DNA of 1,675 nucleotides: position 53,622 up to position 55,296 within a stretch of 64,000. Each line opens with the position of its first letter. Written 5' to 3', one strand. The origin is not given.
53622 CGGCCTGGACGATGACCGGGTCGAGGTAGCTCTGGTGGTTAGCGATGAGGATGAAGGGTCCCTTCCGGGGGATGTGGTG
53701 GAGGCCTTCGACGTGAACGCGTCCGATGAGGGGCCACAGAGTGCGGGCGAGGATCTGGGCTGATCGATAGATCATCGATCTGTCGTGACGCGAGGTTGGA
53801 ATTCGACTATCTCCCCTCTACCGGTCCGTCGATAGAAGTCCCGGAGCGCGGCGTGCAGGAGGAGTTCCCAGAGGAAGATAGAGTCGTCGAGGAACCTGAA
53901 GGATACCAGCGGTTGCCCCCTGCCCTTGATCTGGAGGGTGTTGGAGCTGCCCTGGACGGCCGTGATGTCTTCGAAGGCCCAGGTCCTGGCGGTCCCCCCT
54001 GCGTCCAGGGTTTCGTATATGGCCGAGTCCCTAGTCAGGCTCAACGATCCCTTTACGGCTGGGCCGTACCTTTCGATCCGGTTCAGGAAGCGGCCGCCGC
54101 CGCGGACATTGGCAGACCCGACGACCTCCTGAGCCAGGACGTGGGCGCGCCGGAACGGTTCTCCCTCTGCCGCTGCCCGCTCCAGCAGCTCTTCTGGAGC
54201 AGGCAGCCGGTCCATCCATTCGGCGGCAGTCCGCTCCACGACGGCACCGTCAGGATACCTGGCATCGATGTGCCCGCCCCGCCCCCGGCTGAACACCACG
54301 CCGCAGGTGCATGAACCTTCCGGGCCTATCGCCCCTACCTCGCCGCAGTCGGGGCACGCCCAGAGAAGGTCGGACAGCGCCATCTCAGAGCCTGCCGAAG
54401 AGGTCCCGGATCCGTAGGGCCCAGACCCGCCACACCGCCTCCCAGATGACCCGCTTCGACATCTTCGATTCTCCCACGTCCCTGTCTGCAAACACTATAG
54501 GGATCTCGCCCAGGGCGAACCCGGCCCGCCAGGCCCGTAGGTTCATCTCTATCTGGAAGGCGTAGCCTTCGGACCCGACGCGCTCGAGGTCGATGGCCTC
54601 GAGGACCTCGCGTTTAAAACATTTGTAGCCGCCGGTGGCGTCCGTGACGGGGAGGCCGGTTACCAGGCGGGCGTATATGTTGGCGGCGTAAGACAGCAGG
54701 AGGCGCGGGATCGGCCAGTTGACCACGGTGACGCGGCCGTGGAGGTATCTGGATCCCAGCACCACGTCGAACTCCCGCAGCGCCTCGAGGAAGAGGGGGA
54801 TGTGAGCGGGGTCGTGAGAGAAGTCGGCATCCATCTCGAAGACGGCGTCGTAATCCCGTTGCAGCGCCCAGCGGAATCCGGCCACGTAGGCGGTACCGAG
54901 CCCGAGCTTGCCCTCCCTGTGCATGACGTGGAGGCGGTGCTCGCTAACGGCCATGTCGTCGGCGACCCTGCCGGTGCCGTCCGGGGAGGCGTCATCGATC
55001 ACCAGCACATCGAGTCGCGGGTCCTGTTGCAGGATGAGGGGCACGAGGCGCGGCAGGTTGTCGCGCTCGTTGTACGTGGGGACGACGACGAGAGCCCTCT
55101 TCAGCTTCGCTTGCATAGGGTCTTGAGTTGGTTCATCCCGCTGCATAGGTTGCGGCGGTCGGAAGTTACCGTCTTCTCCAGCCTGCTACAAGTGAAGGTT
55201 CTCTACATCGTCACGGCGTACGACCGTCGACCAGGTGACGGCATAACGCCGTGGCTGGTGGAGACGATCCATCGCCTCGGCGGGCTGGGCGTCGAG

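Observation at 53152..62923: Two-armed envelope glycolipid/glycan cluster reminiscent of actinobacterial PIM/LM logic in a lipid A-containing organism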

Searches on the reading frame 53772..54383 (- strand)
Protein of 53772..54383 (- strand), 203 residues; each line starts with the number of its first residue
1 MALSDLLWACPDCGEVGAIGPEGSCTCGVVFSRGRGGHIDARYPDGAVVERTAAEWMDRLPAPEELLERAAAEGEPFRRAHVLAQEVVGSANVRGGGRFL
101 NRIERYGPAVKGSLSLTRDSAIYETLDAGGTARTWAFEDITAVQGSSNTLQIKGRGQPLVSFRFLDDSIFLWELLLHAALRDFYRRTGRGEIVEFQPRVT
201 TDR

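Call 3: search_protein_families(library=pfam, proteins=[window:53772-54383:-], max_evalue=0.01)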
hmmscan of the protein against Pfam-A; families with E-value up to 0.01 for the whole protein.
window:53772-54383:- (203 aa): 0 families

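Call 4: search_protein_families(library=ncbifam, proteins=[window:53772-54383:-], max_evalue=0.01)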
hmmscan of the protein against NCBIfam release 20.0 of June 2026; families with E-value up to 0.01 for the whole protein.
window:53772-54383:- (203 aa): 0 families

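Call 39: find_homologous_proteins(query=window:53772-54383:-, max_evalue=0.001)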
Query window:53772-54383:- (203 aa): 122 proteins with E <= 0.001 among 770 candidates; the best 120 are listed.
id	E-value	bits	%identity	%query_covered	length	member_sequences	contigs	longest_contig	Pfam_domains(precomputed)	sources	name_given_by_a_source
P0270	1.4e-132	458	100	100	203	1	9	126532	-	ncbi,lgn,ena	-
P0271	4.7e-75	270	60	99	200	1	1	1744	-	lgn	-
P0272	9.3e-75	269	57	99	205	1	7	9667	-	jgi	jgi:hypothetical protein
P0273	7.6e-73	263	60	100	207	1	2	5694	-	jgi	jgi:hypothetical protein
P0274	4.9e-72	260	59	99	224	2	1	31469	-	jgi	jgi:hypothetical protein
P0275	3.8e-71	257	60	99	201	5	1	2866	-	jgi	jgi:hypothetical protein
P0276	4.5e-70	254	60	99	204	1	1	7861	-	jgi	jgi:hypothetical protein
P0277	5.7e-70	253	63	99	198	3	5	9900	-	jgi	jgi:hypothetical protein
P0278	1.1e-69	252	58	99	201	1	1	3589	-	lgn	-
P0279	1.4e-69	252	60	99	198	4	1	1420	-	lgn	-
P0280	3.2e-69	251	60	99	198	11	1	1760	-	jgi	jgi:hypothetical protein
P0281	8.0e-69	250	57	99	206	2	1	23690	-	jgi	jgi:hypothetical protein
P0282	1.3e-68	249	59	99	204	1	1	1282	-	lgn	-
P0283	2.2e-68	248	58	99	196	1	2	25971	-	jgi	jgi:hypothetical protein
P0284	2.9e-68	248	60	99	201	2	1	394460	-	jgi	jgi:hypothetical protein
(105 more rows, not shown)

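Call 47: predict_structure(alignment_id=A2)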
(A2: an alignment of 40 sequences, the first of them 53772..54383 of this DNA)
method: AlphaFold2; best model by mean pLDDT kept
length: 203 residues; sequences in the alignment: 40
mean_pLDDT: 94.6   pTM: 0.87
mean pLDDT of the five models: 94.6, 94.1, 93.4, 93.1, 91.5
residues with pLDDT >= 90: 180; 70-90: 22; 50-70: 1; < 50: 0
segments of 3 or more residues with pLDDT < 50: none
pLDDT, mean of each block of 10 residues (from residue 1): 94 96 97 97 98 97 92 86 98 97 97 97 91 96 95 97 96 97 95 84 85
secondary structure, 60 per line:
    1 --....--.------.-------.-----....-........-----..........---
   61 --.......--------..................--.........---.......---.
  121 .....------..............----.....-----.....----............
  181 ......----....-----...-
elements in order: H3-6 E30-33 E38-42 E48-52 H53-57 H63-69 E78-95 E98-106 E110-116 E120-125 E132-136 E140-145 E150-154 E160-164 H169-186 E191-194 E200-202

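Call 50: fold_search(model_id=the predicted structure, library=pdb)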
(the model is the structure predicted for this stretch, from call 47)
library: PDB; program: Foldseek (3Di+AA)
matches with E <= 10: 971; with E <= 0.001: 12
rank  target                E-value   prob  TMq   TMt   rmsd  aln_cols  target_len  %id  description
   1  5ukl_A                1.2e-04  1.00  0.38  0.14  12.8       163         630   14  Human GRK2 in complex with Gbetagamma subunits and CCG222886 (14bd) (released 2017-04-05)
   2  7k7z_A                2.0e-04  1.00  0.33  0.13  11.1       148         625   14  Structure of a hit for G Protein Coupled Receptor Kinase 2 (GRK2) Inhibitor for the Potential Treatment of Heart Failu (released 2020-10-28)
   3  6v97_B                4.3e-04  1.00  0.37  0.20  11.1       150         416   15  Kindlin-3 double deletion mutant short form (released 2020-07-22)
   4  5wg4_A                4.5e-04  1.00  0.35  0.13  12.4       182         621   14  Human GRK2 in complex with Gbetagamma subunits and CCG257284 (released 2017-12-27)
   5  3f0w                  4.8e-04  1.00  0.39  0.49   6.3       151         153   14  Human NUMB-like protein, phosphotyrosine interaction domain (released 2008-11-04)
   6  7pwd_A                5.3e-04  1.00  0.37  0.13  13.0       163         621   13  Structure of an inhibited GRK2-G-beta and G-gamma complex (released 2021-10-20)
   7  5wg3_A                5.9e-04  1.00  0.35  0.13  11.2       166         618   14  Human GRK2 in complex with Gbetagamma subunits and CCG258748 (released 2017-12-27)
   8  5he1_A                6.6e-04  1.00  0.36  0.13  13.2       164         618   14  Human GRK2 in complex with Gbetagamma subunits and CCG224062 (released 2016-05-11)
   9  1kzg_A                7.4e-04  1.00  0.36  0.23   9.6       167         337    8  DbsCdc42(Y889F) (released 2002-03-20)
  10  5njk_B                7.8e-04  1.00  0.34  0.45   8.4       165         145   12  PTB domain of human Numb isoform-1 (released 2017-12-13)
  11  5wg5_A                9.2e-04  1.00  0.38  0.14  12.9       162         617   14  Human GRK2 in complex with Gbetagamma subunits and CCG224061 (released 2017-12-27)
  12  3krw_A                9.2e-04  1.00  0.33  0.12   9.2       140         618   14  Human GRK2 in complex with Gbetgamma subunits and balanol (soak) (released 2010-02-16)
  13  3ml4_A                1.1e-03  1.00  0.36  0.36  14.2       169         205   15  Crystal structure of a complex between Dok7 PH-PTB and the MuSK juxtamembrane region (released 2010-07-14)
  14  5he2_A                1.2e-03  1.00  0.36  0.13  12.0       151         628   15  Bovine GRK2 in complex with Gbetagamma subunits and CCG224406 (released 2016-05-11)
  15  5he3_A                1.2e-03  1.00  0.38  0.14  12.9       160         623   12  Bovine GRK2 in complex with Gbetagamma subunits and CCG224411 (released 2016-05-11)
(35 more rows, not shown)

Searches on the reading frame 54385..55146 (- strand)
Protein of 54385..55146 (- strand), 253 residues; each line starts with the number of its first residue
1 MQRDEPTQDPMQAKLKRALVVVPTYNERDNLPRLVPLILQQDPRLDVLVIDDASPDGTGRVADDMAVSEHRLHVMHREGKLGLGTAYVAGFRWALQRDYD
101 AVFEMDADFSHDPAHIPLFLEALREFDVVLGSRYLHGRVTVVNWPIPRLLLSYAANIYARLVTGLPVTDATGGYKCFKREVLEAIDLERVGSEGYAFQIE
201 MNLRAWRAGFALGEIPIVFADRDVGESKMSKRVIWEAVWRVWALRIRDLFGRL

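Call 3: search_protein_families(library=pfam, proteins=[window:54385-55146:-], max_evalue=0.01)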
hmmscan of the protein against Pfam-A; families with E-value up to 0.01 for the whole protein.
window:54385-55146:- (253 aa): 2 families
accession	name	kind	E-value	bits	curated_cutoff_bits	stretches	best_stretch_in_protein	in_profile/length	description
PF00535.33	Glycos_transf_2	-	2.3e-29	102.9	23.3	1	20-185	2-167/168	Glycosyl transferase family 2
PF13641.12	Glyco_tranf_2_3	-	5.3e-06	27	27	1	19-211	4-200/230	Glycosyltransferase like family 2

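Call 4: search_protein_families(library=ncbifam, proteins=[window:54385-55146:-], max_evalue=0.01)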
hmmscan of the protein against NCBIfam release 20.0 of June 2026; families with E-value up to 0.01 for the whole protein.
window:54385-55146:- (253 aa): 15 families
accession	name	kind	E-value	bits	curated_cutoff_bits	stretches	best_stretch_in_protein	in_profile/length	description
TIGR04182.1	glyco_TIGR04182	equivalog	7.4e-14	51.8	325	1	20-226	4-198/293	S-layer glycoprotein N-glycosyltransferase AglJ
NF058614.1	PPMAGASynPpgS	equivalog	8.4e-13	48.3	370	1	19-208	3-189/226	polyprenyl-phospho-N-acetylgalactosaminyl synthase PpgS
NF041391.1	DPhHxTase_Halo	equivalog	1.9e-11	43.4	375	1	24-229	3-192/213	dolichyl-phosphate hexose transferase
NF007986.1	PRK10714.1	equivalog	2e-11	43.5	529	1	13-230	3-211/316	undecaprenyl-phosphate 4-deoxy-4-formamido-L-arabinose transferase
TIGR03937.1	PgaC_IcaA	equivalog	2.3e-10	40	422.3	1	7-122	36-149/407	poly-beta-1,6-N-acetyl-D-glucosamine synthase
TIGR03469.1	HpnB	hypoth_equivalog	3.3e-10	39.6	379.25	1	6-135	34-172/386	hopene-associated glycosyltransferase HpnB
NF047588.1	GlcsyltransPgfSStrep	equivalog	1.1e-09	38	500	1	20-185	5-167/308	glycosyltransferase PgfS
NF045692.1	OglycostaseCruG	equivalog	2.7e-07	29.9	600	1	8-156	33-187/386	2'-O-glycosyltransferase CruG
TIGR04283.1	glyco_like_mftF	equivalog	2.5e-06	27.3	182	1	20-68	3-52/221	TIGR04283 family arsenosugar biosynthesis glycosyltransferase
TIGR03965.1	mycofact_glyco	equivalog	5.4e-05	22.2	280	1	15-96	73-155/467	mycofactocin biosynthesis glycosyltransferase MftF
NF053846.1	glyco_with_XrtP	equivalog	9.9e-05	21.2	520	1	21-91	46-119/440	XrtP-associated glycosyltransferase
NF041875.1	EPS_EpsD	equivalog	0.00013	21.5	370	1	20-78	3-63/325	exopolysaccharide biosynthesis glycosyltransferase EpsD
NF007482.0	PRK10073.1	equivalog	0.00014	21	423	1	15-106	5-95/334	glycosyltransferase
NF047683.1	TeichurnBiosyTuaG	equivalog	0.00035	20.3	400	1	17-95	7-86/252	teichuronic acid biosynthesis protein TuaG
NF050050.1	ProtGlycPglI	equivalog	0.0016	17.9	500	1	20-75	6-62/306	GalNAc(5)-diNAcBac-PP-undecaprenol beta-1,3-glucosyltransferase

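Call 13: search_solved_structures(query=window:54385-55146:-, max_evalue=0.001)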
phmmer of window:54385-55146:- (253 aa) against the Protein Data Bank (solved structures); distinct sequences matched with E-value up to 0.001: 11.
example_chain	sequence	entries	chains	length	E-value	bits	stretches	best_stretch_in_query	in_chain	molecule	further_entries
5mlz_A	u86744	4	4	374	1.3e-28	103.5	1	17-244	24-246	Dolichol monophosphate mannose synthase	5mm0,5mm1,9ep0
9bhc_C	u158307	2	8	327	2.9e-09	40.1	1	13-231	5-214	Undecaprenyl-phosphate 4-deoxy-4-formamido-L-arabinose transferase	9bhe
8vxh_A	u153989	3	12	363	3.6e-09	39.8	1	13-231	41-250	Undecaprenyl-phosphate 4-deoxy-4-formamido-L-arabinose transferase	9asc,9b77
9hwj_A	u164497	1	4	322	3.7e-09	39.8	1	15-231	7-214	Undecaprenyl-phosphate 4-deoxy-4-formamido-L-arabinose transferase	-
3bcv_A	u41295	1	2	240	7.6e-07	32.2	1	16-106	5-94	Putative glycosyltransferase protein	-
5eke_A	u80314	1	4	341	1.5e-06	31.2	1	19-186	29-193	Uncharacterized glycosyltransferase sll0501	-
5ekp_C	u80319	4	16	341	1.6e-06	31.2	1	19-186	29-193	Uncharacterized glycosyltransferase sll0501 | Glycosyltransferase sll0501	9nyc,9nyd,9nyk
9nye_A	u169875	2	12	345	1.6e-06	31.2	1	19-186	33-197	Glycosyltransferase sll0501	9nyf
2z87_A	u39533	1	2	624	5e-05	26.2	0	17-131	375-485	Chondroitin synthase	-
2z86_A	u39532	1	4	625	5e-05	26.2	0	17-131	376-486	Chondroitin synthase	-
5hea_A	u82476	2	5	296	0.00079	22.3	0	20-97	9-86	Putative glycosyltransferase (GalT1)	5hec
